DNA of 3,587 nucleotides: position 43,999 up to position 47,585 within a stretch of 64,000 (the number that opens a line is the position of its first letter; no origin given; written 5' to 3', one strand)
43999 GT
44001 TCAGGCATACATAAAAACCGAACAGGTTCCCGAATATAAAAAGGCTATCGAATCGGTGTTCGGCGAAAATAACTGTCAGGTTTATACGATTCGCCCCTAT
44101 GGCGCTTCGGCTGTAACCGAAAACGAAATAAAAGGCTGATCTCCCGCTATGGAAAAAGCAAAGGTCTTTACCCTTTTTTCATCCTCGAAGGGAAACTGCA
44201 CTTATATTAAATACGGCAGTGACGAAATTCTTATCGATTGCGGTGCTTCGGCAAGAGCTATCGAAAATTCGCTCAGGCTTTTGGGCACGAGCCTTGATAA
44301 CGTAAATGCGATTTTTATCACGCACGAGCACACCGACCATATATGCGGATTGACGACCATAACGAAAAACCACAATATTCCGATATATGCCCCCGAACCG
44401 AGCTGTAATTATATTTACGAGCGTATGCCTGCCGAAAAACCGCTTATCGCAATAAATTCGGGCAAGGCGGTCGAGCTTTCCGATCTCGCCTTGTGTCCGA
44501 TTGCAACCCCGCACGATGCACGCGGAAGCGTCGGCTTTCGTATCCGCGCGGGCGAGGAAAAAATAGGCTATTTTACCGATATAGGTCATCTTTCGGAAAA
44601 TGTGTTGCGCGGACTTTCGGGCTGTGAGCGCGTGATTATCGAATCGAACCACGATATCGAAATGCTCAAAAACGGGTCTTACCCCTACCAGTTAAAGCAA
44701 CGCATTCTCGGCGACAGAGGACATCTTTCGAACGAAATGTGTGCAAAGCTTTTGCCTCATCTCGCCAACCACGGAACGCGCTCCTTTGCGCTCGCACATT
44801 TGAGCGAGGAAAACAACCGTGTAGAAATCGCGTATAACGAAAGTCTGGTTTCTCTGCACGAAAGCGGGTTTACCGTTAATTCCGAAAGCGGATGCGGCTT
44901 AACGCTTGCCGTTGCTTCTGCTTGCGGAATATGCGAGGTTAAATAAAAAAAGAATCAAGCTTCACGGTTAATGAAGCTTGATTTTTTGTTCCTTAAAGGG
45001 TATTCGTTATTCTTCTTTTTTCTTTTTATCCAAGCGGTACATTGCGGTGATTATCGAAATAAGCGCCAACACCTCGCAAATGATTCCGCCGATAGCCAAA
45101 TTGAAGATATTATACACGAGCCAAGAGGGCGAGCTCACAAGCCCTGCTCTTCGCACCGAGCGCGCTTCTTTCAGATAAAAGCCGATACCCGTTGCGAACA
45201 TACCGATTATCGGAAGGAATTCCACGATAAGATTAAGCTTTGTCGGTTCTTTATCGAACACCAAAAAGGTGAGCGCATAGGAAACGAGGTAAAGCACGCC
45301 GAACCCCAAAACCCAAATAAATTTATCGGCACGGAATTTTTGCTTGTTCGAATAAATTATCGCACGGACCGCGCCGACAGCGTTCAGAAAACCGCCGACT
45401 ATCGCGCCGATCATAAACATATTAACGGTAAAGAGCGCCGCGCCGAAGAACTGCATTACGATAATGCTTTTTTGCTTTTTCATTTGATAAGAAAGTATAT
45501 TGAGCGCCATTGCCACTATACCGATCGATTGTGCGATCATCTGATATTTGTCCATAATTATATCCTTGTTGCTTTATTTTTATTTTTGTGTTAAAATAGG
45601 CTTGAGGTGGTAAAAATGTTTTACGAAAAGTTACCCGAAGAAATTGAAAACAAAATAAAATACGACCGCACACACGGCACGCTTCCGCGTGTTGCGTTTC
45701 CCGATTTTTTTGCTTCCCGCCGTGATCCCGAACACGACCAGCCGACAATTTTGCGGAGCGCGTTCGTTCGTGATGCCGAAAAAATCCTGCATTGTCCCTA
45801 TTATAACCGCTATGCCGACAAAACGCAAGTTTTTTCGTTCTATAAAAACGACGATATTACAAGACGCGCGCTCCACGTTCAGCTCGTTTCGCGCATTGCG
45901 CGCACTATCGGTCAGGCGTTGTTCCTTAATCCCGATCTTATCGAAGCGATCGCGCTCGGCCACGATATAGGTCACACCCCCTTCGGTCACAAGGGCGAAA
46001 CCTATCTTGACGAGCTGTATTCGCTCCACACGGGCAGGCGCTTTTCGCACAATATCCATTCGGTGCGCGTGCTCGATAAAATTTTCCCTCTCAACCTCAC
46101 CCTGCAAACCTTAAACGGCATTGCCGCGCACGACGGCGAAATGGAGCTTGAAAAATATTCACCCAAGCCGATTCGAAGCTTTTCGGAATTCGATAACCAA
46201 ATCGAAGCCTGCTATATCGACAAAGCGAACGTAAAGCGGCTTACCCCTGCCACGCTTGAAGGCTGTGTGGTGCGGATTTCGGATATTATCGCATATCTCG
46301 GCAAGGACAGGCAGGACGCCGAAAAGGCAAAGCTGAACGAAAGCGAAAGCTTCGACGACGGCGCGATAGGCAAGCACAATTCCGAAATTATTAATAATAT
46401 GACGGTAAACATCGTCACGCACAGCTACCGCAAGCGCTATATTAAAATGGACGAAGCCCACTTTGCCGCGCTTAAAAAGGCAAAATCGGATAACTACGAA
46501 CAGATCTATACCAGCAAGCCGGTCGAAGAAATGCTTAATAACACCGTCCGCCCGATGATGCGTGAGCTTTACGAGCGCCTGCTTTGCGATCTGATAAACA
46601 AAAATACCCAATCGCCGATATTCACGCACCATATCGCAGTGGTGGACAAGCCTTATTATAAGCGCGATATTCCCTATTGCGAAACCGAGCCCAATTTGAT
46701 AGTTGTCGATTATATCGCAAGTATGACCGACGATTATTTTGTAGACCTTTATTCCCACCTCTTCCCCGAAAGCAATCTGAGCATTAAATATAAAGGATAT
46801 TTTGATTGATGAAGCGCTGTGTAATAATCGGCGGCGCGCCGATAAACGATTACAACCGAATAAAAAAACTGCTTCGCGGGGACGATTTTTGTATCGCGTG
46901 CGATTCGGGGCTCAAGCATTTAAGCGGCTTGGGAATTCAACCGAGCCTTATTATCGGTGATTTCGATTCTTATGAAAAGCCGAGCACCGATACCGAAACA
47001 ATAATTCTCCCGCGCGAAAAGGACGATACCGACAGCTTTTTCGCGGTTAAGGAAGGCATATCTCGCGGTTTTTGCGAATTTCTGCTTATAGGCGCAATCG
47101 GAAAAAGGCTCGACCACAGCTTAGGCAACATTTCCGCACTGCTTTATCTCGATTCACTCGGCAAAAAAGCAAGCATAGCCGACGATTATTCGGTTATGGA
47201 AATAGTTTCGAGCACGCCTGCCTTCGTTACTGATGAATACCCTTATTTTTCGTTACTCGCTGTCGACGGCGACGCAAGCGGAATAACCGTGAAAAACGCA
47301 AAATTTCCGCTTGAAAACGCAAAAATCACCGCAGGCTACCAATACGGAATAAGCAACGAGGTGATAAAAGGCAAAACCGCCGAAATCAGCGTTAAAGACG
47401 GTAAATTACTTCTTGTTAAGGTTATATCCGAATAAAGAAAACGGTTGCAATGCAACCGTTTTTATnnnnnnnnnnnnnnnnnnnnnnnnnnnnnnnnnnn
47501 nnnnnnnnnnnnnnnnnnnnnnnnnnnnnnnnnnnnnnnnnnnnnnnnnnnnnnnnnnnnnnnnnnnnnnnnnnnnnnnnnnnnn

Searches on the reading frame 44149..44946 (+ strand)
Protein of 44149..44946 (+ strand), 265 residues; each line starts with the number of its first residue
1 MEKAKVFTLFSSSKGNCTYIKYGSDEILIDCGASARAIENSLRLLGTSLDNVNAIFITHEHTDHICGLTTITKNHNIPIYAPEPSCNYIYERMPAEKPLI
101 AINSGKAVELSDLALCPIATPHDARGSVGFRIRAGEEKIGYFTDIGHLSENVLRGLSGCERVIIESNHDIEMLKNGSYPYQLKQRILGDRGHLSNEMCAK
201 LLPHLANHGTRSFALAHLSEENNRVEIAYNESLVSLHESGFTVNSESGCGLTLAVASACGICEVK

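Call 12: search_protein_families(library=pfam, proteins=[window:44149-44946:+], max_evalue=0.001)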
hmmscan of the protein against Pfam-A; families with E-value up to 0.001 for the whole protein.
window:44149-44946:+ (265 aa): 4 families
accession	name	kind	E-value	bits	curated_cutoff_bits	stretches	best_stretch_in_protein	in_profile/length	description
PF12706.13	Lactamase_B_2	-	4.3e-21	75.9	27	1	27-205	3-190/200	Beta-lactamase superfamily domain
PF00753.33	Lactamase_B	-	5.2e-15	56.3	22.7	1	15-152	6-157/196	Metallo-beta-lactamase superfamily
PF16661.11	Lactamase_B_6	-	2.4e-09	37.3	27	1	24-84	6-74/193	Metallo-beta-lactamase superfamily domain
PF23023.1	Anti-Pycsar_Apyc1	-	0.00011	22.2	50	1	16-70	21-72/250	Anti-Pycsar protein Apyc1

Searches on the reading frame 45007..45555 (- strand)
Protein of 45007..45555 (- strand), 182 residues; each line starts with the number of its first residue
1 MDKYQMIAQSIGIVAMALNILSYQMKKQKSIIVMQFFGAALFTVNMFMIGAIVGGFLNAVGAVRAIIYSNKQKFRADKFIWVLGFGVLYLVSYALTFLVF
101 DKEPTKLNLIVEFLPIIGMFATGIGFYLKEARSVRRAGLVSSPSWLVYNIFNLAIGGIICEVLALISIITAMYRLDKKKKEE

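Call 12: search_protein_families(library=pfam, proteins=[window:45007-45555:-], max_evalue=0.001)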
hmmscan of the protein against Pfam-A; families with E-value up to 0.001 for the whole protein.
window:45007-45555:- (182 aa): 1 family
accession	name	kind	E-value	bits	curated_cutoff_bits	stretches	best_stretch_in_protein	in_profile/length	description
PF10688.14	Imp-YgjV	-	2.2e-30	106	23.5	1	6-179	1-159/159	Bacterial inner membrane protein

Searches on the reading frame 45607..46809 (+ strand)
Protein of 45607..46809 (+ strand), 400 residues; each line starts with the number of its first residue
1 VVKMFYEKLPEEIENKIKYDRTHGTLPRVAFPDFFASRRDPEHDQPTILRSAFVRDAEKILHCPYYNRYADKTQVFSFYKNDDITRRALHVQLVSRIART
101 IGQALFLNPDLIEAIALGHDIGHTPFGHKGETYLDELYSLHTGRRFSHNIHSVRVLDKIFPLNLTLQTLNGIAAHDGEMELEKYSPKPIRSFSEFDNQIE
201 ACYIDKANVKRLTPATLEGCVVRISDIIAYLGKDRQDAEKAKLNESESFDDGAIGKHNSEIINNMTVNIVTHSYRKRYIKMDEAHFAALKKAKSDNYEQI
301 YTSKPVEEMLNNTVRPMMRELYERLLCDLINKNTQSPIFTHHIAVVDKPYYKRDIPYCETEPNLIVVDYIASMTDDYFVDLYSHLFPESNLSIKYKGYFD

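Call 12: search_protein_families(library=pfam, proteins=[window:45607-46809:+], max_evalue=0.001)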
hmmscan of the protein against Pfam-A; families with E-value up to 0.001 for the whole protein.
window:45607-46809:+ (400 aa): 2 families
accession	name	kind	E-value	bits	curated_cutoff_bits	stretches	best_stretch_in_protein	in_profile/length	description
PF01966.28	HD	-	7.8e-12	45.9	22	1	90-229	4-114/116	HD domain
PF13286.11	HD_assoc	-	7.1e-06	26.9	22.2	1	280-383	2-90/91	Phosphohydrolase-associated domain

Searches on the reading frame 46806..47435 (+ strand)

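Call 12: search_protein_families(library=pfam, proteins=[window:46806-47435:+], max_evalue=0.001)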
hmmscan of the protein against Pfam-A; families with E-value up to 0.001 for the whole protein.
window:46806-47435:+ (209 aa): 2 families
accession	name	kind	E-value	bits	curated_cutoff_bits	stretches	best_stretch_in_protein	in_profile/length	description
PF04263.21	TPK_catalytic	-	3.5e-19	69.3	30.7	1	20-116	2-105/113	Thiamin pyrophosphokinase, catalytic domain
PF04265.19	TPK_B1_binding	-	4.8e-12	45.8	22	1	144-201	10-67/67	Thiamin pyrophosphokinase, vitamin B1 binding domain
